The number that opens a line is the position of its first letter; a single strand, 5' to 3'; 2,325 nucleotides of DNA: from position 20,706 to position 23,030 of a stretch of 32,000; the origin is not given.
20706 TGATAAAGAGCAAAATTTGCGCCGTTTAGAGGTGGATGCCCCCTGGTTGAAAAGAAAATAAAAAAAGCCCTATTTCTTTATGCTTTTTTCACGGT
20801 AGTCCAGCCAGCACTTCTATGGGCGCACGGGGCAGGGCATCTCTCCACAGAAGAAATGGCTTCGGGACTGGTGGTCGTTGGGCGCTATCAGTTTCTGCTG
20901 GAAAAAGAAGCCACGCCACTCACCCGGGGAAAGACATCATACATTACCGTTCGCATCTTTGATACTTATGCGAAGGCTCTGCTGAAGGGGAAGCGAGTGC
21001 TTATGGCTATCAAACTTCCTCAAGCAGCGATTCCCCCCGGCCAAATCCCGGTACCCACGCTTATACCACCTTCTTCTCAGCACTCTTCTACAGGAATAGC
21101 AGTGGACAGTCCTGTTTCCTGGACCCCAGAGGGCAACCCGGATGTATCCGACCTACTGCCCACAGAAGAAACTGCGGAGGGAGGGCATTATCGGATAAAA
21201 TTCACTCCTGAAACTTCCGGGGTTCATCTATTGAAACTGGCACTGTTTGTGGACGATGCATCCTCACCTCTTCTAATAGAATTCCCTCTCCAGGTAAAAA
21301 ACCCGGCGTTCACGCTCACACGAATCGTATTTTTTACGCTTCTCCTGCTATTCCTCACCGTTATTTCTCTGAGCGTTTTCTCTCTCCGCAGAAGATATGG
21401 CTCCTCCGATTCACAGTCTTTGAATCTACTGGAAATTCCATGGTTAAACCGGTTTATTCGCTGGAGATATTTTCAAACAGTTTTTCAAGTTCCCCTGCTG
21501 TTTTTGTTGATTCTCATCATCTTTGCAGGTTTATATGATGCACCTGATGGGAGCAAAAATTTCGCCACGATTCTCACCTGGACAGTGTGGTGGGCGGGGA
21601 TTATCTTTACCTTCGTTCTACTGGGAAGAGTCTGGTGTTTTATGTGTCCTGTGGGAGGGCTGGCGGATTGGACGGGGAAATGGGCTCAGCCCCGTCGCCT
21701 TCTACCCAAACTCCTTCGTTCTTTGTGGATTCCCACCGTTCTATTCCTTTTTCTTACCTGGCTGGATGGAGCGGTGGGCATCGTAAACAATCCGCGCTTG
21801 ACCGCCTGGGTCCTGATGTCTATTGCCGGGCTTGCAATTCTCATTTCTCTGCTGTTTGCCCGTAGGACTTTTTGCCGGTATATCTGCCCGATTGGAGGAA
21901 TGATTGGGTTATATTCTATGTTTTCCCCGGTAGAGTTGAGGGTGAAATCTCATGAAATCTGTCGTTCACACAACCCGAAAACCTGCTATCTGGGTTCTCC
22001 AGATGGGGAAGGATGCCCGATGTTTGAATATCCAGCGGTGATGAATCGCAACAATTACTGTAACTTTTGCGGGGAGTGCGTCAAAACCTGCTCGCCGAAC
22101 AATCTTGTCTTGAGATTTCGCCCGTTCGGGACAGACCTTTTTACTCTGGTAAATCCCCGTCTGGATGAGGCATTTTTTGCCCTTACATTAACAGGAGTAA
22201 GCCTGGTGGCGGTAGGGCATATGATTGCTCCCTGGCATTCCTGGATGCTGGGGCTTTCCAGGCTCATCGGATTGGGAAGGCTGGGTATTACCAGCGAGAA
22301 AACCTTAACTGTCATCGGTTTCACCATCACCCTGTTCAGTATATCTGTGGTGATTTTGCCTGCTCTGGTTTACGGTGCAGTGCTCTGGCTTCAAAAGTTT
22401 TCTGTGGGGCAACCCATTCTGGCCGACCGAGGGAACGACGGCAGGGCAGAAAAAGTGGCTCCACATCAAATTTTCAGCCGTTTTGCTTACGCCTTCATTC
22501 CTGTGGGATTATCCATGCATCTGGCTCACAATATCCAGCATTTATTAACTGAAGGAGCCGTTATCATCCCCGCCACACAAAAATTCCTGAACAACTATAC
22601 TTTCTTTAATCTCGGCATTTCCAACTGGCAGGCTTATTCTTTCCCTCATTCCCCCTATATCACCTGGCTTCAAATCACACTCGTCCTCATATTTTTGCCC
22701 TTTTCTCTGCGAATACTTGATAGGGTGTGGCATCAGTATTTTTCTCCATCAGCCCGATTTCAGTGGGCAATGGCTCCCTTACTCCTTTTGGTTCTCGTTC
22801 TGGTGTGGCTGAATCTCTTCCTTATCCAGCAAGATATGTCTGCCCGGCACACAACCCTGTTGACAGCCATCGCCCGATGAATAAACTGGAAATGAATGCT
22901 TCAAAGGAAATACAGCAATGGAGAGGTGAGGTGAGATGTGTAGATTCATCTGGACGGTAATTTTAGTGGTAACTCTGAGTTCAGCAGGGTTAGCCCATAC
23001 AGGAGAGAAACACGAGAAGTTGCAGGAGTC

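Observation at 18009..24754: Eleven-gene YHS/TRASH-rich redox module welded to cusCBA: candidate undescribed copper-handling system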

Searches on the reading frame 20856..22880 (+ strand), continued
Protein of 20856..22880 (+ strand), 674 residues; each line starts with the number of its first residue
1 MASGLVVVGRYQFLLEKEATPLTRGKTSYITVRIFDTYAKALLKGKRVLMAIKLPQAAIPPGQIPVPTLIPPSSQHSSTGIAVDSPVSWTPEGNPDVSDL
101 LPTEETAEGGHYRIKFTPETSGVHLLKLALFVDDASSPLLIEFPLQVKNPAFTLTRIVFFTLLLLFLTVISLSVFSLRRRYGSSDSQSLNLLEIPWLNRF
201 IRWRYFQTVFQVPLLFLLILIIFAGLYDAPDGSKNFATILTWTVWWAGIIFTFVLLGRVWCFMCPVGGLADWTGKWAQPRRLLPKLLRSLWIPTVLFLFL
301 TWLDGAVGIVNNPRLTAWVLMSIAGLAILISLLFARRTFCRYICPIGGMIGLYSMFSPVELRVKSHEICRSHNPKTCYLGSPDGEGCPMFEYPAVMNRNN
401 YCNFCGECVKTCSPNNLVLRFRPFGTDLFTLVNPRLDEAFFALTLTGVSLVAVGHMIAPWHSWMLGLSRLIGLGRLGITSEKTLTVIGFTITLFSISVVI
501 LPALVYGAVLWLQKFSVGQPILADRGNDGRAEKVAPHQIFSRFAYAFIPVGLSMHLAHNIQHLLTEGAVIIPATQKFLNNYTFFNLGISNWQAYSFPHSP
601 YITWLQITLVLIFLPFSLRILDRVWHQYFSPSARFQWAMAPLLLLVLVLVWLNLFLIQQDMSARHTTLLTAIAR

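Call 45: predict_structure(alignment_id=A1)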
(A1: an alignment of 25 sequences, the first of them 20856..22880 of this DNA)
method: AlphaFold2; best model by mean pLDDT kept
length: 674 residues; sequences in the alignment: 25
mean_pLDDT: 79.3   pTM: 0.78
mean pLDDT of the five models: 79.3, 78.9, 77.9, 76.8, 76.3
residues with pLDDT >= 90: 209; 70-90: 313; 50-70: 93; < 50: 59
segments of 3 or more residues with pLDDT < 50: 57-85, 183-185, 393-403, 665-674
pLDDT, mean of each block of 10 residues (from residue 1): 68 78 85 91 92 60 32 32 53 79 90 90 85 83 78 78 88 75 59 87 86 93 84 77 83 81 85 85 85 93 89 90 95 84 84 84 69 58 52 46 55 74 81 84 95 87 91 91 92 97 97 80 54 83 94 92 85 89 86 66 90 93 84 77 95 88 49 31
secondary structure, 60 per line:
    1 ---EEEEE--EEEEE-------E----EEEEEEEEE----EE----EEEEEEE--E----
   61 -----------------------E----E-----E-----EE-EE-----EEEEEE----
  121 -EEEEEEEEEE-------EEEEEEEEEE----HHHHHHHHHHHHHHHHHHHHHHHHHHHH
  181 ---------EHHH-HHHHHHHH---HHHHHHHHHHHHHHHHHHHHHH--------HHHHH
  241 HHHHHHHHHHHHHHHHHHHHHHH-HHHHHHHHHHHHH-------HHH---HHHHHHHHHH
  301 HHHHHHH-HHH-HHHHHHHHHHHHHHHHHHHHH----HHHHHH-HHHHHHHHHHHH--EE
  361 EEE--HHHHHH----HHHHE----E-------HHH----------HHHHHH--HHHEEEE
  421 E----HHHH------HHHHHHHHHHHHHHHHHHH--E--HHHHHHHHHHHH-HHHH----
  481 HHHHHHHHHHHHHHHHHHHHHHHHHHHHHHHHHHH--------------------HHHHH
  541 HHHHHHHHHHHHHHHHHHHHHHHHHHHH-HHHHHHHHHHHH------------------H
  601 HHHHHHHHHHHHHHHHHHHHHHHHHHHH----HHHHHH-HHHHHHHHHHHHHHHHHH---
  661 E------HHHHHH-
elements in order (helices of 4 or more, strands of 3 or more residues): E4-8 E11-15 E28-36 E47-53 E111-116 E122-131 E139-148 H153-180 H195-202 H206-227 H236-263 H265-277 H291-307 H313-333 H338-343 H345-356 E359-363 H366-371 H376-379 H406-411 E417-421 H426-429 H436-454 H460-471 H473-476 H481-515 H536-568 H570-581 H600-628 H633-638 H640-657 H668-673
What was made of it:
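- On CcoG cupric reductase: The Ig domain is N-terminal (call 45), and there are no ccoHIS genes in the window.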

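Call 51: fold_search(model_id=the predicted structure, library=pdb)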
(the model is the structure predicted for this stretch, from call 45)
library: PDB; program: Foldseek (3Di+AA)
matches with E <= 10: 1101; with E <= 0.001: 0
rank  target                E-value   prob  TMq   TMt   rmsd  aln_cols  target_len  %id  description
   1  6fpt_B                4.6e-03  1.00  0.10  0.17   7.7       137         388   18  Crystal structure of Danio rerio Lin41 filamin-NHL domains (released 2018-05-09)
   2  6hqc                  1.3e-02  1.00  0.12  0.50   7.2       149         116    8  Structural investigation of the TasA anchoring protein TapA from Bacillus subtilis (released 2019-10-09)
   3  7o0b                  1.5e-02  1.00  0.09  0.44   6.9       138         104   14  TRIM3 Filamin domain (released 2022-04-13)
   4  9ll2_A                2.2e-02  1.00  0.13  0.71   4.6       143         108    9  Crystal structure of the Helicobacter pylori copper resistance determinant CrdA in the apo form (released 2025-11-19)
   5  6rpt_A                2.2e-02  1.00  0.13  0.65   7.7       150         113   13  Structure of tick complement inhibitor CirpT1 complexed with macroglobubulin domain 4 of human complement C5 (released 2020-01-08)
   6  5i5k_B                2.3e-02  1.00  0.13  0.06   7.5       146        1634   13  Structure of complement C5 in complex with eculizumab (released 2016-03-16)
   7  5cgm_A                2.5e-02  1.00  0.10  0.10  11.8       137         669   12  Structure of Mycobacterium thermoresistibile GlgE in complex with maltose at 1.95A resolution (released 2015-12-09)
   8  6rpt_C                2.8e-02  1.00  0.13  0.64   7.6       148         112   13  Structure of tick complement inhibitor CirpT1 complexed with macroglobubulin domain 4 of human complement C5 (released 2020-01-08)
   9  5cim_B                3.3e-02  1.00  0.11  0.11   8.2       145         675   14  Structure of Mycobacterium thermoresistibile GlgE in complex with maltose (cocrystallisation with maltose-1-phosphate) (released 2015-12-09)
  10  5cj5_B                3.9e-02  1.00  0.12  0.12   7.5       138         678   12  Structure of Mycobacterium thermoresistibile GlgE APO form at 3.13A resolution (released 2015-12-09)
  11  5cim_A                4.1e-02  1.00  0.11  0.12   7.1       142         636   10  Structure of Mycobacterium thermoresistibile GlgE in complex with maltose (cocrystallisation with maltose-1-phosphate) (released 2015-12-09)
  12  5vt4_C                4.2e-02  1.00  0.10  0.11   6.5       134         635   13  Sco GlgEI-V279S in complex with a pyrolidene-based methyl-phosphonate compound (released 2017-06-07)
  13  9ll4_A                4.4e-02  1.00  0.13  0.68   6.9       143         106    8  Crystal structure of the Helicobacter pylori copper resistance determinant CrdA in complex with silver ions in space g (released 2025-11-19)
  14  4cn1_A                4.8e-02  1.00  0.10  0.11   6.6       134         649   13  GlgE isoform 1 from Streptomyces coelicolor D394A mutant with maltose- 1-phosphate bound (released 2014-05-21)
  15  5cj5_A                4.8e-02  1.00  0.11  0.11   7.3       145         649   14  Structure of Mycobacterium thermoresistibile GlgE APO form at 3.13A resolution (released 2015-12-09)
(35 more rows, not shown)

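Call 74: search_protein_families(library=pfam, max_evalue=1, proteins=[L008:753-1316:+, L008:3366-4163:+, L083:10654-10992:+, L064:12964-13332:+])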
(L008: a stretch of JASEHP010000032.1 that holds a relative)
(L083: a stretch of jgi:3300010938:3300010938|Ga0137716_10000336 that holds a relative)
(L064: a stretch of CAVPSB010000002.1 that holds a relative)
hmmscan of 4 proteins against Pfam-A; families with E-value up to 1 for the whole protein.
L008:753-1316:+ (187 aa): 0 families

L008:3366-4163:+ (265 aa): 4 families
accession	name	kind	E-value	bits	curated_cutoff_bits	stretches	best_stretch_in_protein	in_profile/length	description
PF13115.11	YtkA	-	0.0013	19.8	25.9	1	51-133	5-80/85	YtkA-like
PF00630.25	Filamin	-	0.0054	18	26.9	1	62-127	18-82/93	Filamin/ABP280 repeat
PF07279.17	DUF1442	-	0.08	12.7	27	1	173-257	90-170/218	Protein of unknown function (DUF1442)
PF13149.12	Mfa_like_1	-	0.13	12.7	27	0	27-81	183-239/246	Fimbrillin-like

L083:10654-10992:+ (112 aa): 0 families

L064:12964-13332:+ (122 aa): 4 families
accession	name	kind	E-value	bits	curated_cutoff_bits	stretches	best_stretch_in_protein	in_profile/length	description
PF00034.26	Cytochrom_C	-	1.1e-14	55.9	21.3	1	32-119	2-89/90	Cytochrome c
PF13442.11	Cytochrome_CBB3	-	7.5e-14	52.3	27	1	30-116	2-68/68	Cytochrome C oxidase, cbb3-type, subunit III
PF06451.17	Moricin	-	0.0038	17.4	27.6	1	83-100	29-46/62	Moricin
PF25232.1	DUF7848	-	0.11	13.2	24.5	1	24-55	14-45/80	Domain of unknown function (DUF7848)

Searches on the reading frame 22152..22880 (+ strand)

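Call 56: search_protein_families(library=pfam, max_evalue=5, proteins=[window:22152-22880:+])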
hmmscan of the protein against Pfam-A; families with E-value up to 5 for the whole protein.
window:22152-22880:+ (242 aa): 1 family
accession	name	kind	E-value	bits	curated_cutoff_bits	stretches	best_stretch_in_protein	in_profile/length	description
PF06271.18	RDD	-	0.75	10.5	24.1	1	5-131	14-107/137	RDD family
